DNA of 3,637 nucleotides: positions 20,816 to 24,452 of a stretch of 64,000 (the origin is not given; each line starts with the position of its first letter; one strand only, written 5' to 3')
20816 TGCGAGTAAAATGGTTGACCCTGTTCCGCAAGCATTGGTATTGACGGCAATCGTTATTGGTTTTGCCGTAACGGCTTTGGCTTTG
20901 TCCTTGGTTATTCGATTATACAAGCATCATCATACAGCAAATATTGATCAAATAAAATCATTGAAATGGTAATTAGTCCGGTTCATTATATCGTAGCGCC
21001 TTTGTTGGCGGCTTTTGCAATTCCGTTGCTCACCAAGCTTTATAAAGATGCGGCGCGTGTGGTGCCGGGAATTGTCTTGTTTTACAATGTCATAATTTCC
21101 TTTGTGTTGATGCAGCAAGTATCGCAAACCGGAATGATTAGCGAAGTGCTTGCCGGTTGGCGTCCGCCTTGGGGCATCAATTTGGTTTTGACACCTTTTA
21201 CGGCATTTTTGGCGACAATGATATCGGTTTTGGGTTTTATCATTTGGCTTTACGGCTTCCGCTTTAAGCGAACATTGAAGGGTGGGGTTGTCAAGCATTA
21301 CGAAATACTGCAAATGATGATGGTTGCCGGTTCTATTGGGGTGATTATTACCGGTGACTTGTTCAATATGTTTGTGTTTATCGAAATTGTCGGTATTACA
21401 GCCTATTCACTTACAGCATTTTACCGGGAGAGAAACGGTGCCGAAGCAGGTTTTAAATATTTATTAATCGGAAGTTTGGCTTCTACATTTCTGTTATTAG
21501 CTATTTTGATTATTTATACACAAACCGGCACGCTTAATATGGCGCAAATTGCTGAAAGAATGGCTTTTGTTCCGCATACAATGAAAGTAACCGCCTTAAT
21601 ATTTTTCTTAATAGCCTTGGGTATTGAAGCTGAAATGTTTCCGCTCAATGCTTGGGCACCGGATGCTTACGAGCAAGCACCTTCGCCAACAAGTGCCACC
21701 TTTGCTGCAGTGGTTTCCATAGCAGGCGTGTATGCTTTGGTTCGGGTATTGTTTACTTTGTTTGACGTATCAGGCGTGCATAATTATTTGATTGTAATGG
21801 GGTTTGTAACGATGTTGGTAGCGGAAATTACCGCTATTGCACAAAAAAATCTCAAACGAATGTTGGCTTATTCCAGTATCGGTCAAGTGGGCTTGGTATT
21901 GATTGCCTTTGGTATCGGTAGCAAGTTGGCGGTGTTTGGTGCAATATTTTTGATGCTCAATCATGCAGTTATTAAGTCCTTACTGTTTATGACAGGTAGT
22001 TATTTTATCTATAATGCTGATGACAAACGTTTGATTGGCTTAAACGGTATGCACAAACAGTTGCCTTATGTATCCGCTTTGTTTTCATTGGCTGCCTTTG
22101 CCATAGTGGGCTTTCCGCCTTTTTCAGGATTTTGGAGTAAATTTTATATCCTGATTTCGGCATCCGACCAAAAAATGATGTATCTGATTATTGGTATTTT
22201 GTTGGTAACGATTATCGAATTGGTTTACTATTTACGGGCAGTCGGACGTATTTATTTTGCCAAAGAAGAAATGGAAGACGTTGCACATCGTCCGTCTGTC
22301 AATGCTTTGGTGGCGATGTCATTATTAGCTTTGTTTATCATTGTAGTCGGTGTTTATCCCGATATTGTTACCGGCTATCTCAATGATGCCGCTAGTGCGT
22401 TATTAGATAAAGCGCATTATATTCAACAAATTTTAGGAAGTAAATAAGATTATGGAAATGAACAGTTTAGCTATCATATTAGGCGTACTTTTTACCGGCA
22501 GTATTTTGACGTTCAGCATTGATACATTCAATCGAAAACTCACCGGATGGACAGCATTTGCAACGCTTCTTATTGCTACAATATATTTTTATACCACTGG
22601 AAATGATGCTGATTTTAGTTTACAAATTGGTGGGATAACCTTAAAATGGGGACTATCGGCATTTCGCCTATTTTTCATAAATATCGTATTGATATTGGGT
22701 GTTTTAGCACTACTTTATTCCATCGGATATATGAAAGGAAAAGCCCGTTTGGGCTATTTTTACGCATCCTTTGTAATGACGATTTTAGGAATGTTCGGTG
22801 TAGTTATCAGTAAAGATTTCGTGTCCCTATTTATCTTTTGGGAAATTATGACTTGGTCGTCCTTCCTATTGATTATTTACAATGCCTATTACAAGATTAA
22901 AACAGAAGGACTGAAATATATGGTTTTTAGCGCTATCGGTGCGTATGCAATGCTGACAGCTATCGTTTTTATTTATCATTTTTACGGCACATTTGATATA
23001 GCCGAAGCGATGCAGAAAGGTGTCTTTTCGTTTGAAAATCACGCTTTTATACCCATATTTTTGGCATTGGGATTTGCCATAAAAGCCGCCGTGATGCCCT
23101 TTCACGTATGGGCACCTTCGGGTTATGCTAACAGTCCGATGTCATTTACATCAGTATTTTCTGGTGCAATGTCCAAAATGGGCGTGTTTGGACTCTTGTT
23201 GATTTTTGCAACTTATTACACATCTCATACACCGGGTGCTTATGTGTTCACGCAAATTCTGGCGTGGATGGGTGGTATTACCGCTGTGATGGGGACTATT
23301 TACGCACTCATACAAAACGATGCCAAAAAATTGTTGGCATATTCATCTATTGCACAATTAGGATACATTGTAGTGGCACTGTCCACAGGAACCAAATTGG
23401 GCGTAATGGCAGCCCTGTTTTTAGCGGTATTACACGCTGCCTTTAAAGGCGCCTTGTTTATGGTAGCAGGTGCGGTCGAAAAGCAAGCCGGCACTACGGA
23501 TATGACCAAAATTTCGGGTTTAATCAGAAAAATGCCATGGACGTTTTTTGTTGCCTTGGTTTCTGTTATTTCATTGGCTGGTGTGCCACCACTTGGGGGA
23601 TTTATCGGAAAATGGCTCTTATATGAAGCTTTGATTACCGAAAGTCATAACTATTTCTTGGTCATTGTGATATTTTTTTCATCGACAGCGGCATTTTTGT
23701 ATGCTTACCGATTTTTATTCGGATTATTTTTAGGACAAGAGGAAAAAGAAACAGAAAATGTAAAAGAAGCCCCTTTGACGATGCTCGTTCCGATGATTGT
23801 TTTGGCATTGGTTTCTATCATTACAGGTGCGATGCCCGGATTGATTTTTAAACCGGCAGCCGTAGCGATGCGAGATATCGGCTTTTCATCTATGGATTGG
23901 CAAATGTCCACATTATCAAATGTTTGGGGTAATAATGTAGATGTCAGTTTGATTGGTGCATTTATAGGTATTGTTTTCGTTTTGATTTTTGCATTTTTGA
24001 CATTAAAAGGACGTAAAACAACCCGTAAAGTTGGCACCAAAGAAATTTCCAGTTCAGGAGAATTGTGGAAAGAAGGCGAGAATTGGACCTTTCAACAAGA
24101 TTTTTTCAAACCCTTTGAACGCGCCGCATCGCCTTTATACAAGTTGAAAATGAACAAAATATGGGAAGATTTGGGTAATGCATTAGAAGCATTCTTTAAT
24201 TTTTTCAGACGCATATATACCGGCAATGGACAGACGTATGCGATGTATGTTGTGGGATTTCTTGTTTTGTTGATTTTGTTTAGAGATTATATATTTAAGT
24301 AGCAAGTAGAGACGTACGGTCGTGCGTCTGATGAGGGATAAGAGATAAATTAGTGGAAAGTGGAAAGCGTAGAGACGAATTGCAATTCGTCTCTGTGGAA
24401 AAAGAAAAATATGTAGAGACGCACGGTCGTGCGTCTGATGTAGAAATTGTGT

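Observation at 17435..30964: Archaeal MBX/MBS-style 13-subunit Mrp-linked complex in a flavobacterial-type genome that does not look like a hydrogenase or a canonical complex I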

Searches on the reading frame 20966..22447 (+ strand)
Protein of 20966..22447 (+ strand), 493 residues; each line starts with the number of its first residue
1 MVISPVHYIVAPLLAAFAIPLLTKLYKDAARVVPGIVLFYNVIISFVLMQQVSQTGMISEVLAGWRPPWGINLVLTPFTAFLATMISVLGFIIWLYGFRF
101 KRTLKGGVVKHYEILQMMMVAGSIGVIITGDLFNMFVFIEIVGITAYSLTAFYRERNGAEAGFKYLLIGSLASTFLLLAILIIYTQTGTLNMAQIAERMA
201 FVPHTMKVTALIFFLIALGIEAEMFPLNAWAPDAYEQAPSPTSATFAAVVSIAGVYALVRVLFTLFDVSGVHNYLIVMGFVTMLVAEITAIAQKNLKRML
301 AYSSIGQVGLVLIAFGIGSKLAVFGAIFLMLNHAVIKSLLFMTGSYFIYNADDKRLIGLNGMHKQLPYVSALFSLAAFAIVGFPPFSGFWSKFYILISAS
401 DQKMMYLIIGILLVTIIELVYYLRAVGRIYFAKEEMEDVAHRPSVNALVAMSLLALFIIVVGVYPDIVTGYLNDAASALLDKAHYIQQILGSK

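Call 4: search_protein_families(library=pfam, proteins=[window:20966-22447:+], max_evalue=0.01)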
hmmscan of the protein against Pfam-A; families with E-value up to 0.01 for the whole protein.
window:20966-22447:+ (493 aa): 3 families
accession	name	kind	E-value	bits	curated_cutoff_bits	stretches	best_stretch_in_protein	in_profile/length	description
PF00361.26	Proton_antipo_M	-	1.4e-64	218.6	21.5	1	130-410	2-286/294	NADH:quinone oxidoreductase/Mrp antiporter, TM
PF10125.14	NADHdeh_related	-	1.8e-09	37.7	27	1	117-262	75-212/218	NADH dehydrogenase I, subunit N related protein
PF14880.11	COX14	-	0.0097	16.1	25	0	430-464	3-37/59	Cytochrome oxidase c assembly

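Call 47: search_solved_structures(query=window:20966-22447:+, max_evalue=1e-10, show_alignments=1)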
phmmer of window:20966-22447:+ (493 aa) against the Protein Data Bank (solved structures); distinct sequences matched with E-value up to 1e-10: 91 (the best 60 are shown).
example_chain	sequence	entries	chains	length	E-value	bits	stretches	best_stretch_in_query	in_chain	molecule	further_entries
6u8y_H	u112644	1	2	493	2.2e-93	317.4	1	9-490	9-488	NADH dehydrogenase subunit N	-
6cfw_H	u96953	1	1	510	1.6e-66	228.8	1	8-491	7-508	Monovalent cation/H+ antiporter subunit D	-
7qru_D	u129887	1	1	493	9.6e-52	180.1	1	9-490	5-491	Na+/H+ antiporter subunit D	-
6z16_D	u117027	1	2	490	5.4e-45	157.9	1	9-490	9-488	Multisubunit Na+/H+ antiporter, D subunit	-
7d3u_D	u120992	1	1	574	5.4e-40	141.4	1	35-431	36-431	Monovalent Na+/H+ antiporter subunit D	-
6u8y_X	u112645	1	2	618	9.8e-39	137.2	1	114-474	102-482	NADH dehydrogenase subunit M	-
6hum_F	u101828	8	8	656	1.8e-35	126.5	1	55-410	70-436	NADH dehydrogenase subunit 5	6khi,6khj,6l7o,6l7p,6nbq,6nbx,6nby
8qby_N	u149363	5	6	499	4.8e-34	121.8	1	84-463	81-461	NADH-quinone oxidoreductase subunit N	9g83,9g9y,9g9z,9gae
7qru_A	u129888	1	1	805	5.6e-34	121.6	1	9-472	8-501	Na+/H+ antiporter subunit A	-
4he8_L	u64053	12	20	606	9e-34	120.9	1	10-474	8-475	NADH-quinone oxidoreductase subunit 12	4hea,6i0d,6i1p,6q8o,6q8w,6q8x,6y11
6hum_B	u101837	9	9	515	1.3e-33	120.4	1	87-446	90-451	NAD(P)H-quinone oxidoreductase subunit 2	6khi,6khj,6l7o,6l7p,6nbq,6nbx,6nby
3rko_L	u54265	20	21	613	1.9e-33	119.8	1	70-460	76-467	NADH-QUINONE OXIDOREDUCTASE SUBUNIT L | Proton-translocating NADH-quinone oxidoreductase, chain L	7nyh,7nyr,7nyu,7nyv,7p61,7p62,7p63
7z7r_L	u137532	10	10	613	1.9e-33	119.8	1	70-460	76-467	NADH dehydrogenase subunit L | NADH-quinone oxidoreductase subunit L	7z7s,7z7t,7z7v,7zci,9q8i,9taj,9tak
6hum_D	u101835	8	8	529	1.3e-32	117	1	9-483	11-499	NAD(P)H-quinone oxidoreductase chain 4 1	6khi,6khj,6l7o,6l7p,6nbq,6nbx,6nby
3rko_N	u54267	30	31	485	1.2e-31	113.9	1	113-468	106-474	NADH-QUINONE OXIDOREDUCTASE SUBUNIT N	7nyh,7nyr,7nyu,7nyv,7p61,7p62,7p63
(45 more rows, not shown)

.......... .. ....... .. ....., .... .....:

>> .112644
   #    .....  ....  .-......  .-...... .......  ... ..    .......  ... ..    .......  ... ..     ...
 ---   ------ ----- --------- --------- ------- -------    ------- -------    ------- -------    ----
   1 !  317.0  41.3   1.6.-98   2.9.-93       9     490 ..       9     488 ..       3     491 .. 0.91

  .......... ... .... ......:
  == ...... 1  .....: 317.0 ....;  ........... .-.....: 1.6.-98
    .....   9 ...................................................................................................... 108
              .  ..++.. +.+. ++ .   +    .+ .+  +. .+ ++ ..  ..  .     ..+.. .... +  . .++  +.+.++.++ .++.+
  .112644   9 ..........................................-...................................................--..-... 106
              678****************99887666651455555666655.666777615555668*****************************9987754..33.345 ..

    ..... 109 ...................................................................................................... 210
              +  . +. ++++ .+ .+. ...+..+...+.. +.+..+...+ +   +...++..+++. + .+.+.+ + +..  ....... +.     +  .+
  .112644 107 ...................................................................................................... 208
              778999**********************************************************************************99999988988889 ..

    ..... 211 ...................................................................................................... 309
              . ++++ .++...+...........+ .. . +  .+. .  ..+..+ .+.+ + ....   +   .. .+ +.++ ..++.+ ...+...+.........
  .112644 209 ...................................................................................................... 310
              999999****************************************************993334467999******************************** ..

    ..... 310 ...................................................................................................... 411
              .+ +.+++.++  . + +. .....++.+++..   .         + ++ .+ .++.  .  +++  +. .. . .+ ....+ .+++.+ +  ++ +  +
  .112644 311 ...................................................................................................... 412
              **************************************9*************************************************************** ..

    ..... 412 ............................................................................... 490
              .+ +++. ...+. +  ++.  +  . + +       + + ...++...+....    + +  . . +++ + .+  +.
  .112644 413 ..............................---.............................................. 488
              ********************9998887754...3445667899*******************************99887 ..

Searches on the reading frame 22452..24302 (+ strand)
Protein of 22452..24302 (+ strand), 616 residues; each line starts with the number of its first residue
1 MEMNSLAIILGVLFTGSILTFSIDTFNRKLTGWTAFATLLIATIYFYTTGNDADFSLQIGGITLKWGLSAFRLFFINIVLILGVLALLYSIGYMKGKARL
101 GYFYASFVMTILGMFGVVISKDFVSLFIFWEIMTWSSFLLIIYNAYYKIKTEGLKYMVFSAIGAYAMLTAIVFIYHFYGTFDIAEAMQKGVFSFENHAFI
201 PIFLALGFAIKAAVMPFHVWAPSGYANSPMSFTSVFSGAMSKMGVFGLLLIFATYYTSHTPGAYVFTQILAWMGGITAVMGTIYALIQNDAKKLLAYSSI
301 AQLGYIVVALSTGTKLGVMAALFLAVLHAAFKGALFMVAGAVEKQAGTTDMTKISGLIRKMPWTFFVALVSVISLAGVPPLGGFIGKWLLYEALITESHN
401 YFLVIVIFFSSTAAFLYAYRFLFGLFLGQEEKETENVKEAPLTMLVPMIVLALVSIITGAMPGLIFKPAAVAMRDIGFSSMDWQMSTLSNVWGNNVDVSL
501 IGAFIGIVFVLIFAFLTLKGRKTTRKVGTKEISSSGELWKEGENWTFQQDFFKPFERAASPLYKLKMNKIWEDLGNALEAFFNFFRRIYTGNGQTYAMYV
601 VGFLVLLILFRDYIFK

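Call 4: search_protein_families(library=pfam, proteins=[window:22452-24302:+], max_evalue=0.01)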
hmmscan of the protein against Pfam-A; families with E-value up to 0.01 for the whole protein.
window:22452-24302:+ (616 aa): 3 families
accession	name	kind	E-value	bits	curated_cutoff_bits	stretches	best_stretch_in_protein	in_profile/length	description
PF00361.26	Proton_antipo_M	-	1.1e-57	195.9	21.5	1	120-408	1-289/294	NADH:quinone oxidoreductase/Mrp antiporter, TM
PF00420.29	Oxidored_q2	-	6.5e-05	23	26.1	1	102-186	2-90/95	NADH-ubiquinone/plastoquinone oxidoreductase chain 4L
PF00662.26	Proton_antipo_N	-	8.1e-05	22.9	24.5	1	63-104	10-51/51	NADH-Ubiquinone oxidoreductase (complex I), chain 5 N-terminus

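Call 46: search_solved_structures(query=window:22452-24302:+, max_evalue=1e-10, show_alignments=1)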
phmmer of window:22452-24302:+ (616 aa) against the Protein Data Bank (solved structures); distinct sequences matched with E-value up to 1e-10: 92 (the best 60 are shown).
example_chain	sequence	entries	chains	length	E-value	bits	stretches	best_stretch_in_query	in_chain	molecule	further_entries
6u8y_X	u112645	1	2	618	5.3e-87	296.2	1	3-608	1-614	NADH dehydrogenase subunit M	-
6cfw_H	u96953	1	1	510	1.8e-52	182.2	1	24-466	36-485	Monovalent cation/H+ antiporter subunit D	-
7qru_D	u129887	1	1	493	1.7e-49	172.3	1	11-467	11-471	Na+/H+ antiporter subunit D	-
7qru_A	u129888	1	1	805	6.8e-46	160.5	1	23-475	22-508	Na+/H+ antiporter subunit A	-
7d3u_A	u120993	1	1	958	2.8e-42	148.6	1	25-510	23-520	Monovalent Na+/H+ antiporter subunit A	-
6z16_A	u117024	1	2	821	2.8e-42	148.6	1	69-466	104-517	Multisubunit Na+/H+ antiporter, A subunit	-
6z16_D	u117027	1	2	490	1.8e-37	132.7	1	21-459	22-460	Multisubunit Na+/H+ antiporter, D subunit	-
6hum_F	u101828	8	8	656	1.7e-36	129.5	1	73-461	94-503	NADH dehydrogenase subunit 5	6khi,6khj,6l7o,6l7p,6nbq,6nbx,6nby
6u8y_H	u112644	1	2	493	3.2e-36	128.6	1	44-467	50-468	NADH dehydrogenase subunit N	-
4he8_L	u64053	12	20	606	1.4e-34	123.2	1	61-509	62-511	NADH-quinone oxidoreductase subunit 12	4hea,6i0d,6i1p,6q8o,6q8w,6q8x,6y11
9ti4_l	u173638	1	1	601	4.1e-30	108.4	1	59-468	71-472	NADH-ubiquinone oxidoreductase chain 5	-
9cwt_l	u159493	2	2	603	4.1e-30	108.4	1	59-468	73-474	NADH-ubiquinone oxidoreductase chain 5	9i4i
5xtc_l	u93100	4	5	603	5.4e-30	108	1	59-469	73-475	NADH-ubiquinone oxidoreductase chain 5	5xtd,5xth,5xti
9w2u_L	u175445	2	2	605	1.2e-29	106.9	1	5-441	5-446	NADH-ubiquinone oxidoreductase chain 5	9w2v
5lc5_L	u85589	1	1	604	1.3e-29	106.7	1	5-441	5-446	NADH-ubiquinone oxidoreductase chain 5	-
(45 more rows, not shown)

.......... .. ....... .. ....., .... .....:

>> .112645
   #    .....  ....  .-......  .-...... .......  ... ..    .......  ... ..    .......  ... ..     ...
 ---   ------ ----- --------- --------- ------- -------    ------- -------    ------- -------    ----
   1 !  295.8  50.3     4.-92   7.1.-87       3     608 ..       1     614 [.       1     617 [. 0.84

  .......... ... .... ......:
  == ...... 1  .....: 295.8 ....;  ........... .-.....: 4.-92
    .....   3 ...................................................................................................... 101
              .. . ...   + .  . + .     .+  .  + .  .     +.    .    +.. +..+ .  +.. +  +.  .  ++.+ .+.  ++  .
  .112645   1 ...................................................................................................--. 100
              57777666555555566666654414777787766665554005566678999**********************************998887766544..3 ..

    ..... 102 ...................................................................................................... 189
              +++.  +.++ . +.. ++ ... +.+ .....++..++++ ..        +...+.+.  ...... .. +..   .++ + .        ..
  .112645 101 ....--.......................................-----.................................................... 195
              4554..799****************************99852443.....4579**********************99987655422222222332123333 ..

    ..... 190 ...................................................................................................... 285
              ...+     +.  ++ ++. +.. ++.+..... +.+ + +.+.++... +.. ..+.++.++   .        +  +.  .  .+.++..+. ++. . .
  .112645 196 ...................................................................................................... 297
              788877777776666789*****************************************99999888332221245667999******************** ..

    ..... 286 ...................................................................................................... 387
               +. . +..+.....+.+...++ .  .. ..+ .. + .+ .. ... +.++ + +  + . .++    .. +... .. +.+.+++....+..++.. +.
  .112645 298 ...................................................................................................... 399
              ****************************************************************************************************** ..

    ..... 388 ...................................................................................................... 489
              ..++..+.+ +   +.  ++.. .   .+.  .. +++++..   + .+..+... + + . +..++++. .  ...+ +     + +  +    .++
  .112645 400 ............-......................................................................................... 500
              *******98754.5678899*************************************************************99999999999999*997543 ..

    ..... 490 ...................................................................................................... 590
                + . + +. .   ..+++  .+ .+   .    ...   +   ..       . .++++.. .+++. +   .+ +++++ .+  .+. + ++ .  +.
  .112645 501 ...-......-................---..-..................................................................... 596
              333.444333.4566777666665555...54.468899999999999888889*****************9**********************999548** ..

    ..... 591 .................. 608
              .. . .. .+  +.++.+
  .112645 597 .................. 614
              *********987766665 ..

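Call 62: search_protein_families(library=ncbifam, proteins=[window:22452-24302:+], max_evalue=0.00001)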
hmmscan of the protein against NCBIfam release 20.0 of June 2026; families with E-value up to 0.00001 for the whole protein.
window:22452-24302:+ (616 aa): 75 families (the best 25 are shown)
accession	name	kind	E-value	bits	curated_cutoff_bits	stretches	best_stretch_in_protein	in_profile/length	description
NF006419.0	PRK08668.1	equivalog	7.9e-142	474.1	617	1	3-609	1-610/613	NADH dehydrogenase subunit M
NF009287.0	PRK12647.1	equivalog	1.2e-75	255.5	937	1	61-513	67-518/773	putative monovalent cation/H+ antiporter subunit A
NF009288.0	PRK12648.1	equivalog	4.2e-74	250.2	1104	1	5-513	2-523/954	monovalent cation/H+ antiporter subunit A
NF005086.0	PRK06521.1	equivalog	3.3e-72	243.9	667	1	48-565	56-599/669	hydrogenase 4 subunit B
NF009290.0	PRK12650.1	equivalog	1.1e-68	232.1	980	1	61-516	72-525/966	DUF4040 family protein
NF006240.0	PRK08376.1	subfamily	4.5e-67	227.1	662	1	35-473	50-507/521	putative monovalent cation/H+ antiporter subunit D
NF009284.0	PRK12644.1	equivalog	2.1e-64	218.1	962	1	62-466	66-475/975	Na+/H+ antiporter subunit A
TIGR00940.1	2a6301s01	subfamily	4.3e-62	210.5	920.45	1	61-471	66-502/793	monovalent cation:proton antiporter subunit A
NF009285.0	PRK12645.1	equivalog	2.7e-60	204.5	1028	1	5-519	5-550/804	Na+/H+ antiporter subunit A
NF009310.0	PRK12668.1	equivalog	8.4e-60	203.2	564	1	21-467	18-439/584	Na(+)/H(+) antiporter subunit D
NF005818.0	PRK07691.1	equivalog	8.4e-60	203.1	586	1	15-466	16-473/496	Na+/H+ antiporter subunit D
NF009306.0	PRK12663.1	equivalog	1.3e-59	202.3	542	1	33-472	36-477/498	Na+/H+ antiporter subunit D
NF005141.0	PRK06590.1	equivalog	5.6e-59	200.6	556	1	29-609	33-607/615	NADH-quinone oxidoreductase subunit L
NF009305.0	PRK12662.1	equivalog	1.2e-56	192.5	700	1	27-462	29-476/492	putative monovalent cation/H+ antiporter subunit D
NF006418.0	PRK08667.1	equivalog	4.1e-56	190.8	794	1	34-470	39-494/644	hydrogenase membrane subunit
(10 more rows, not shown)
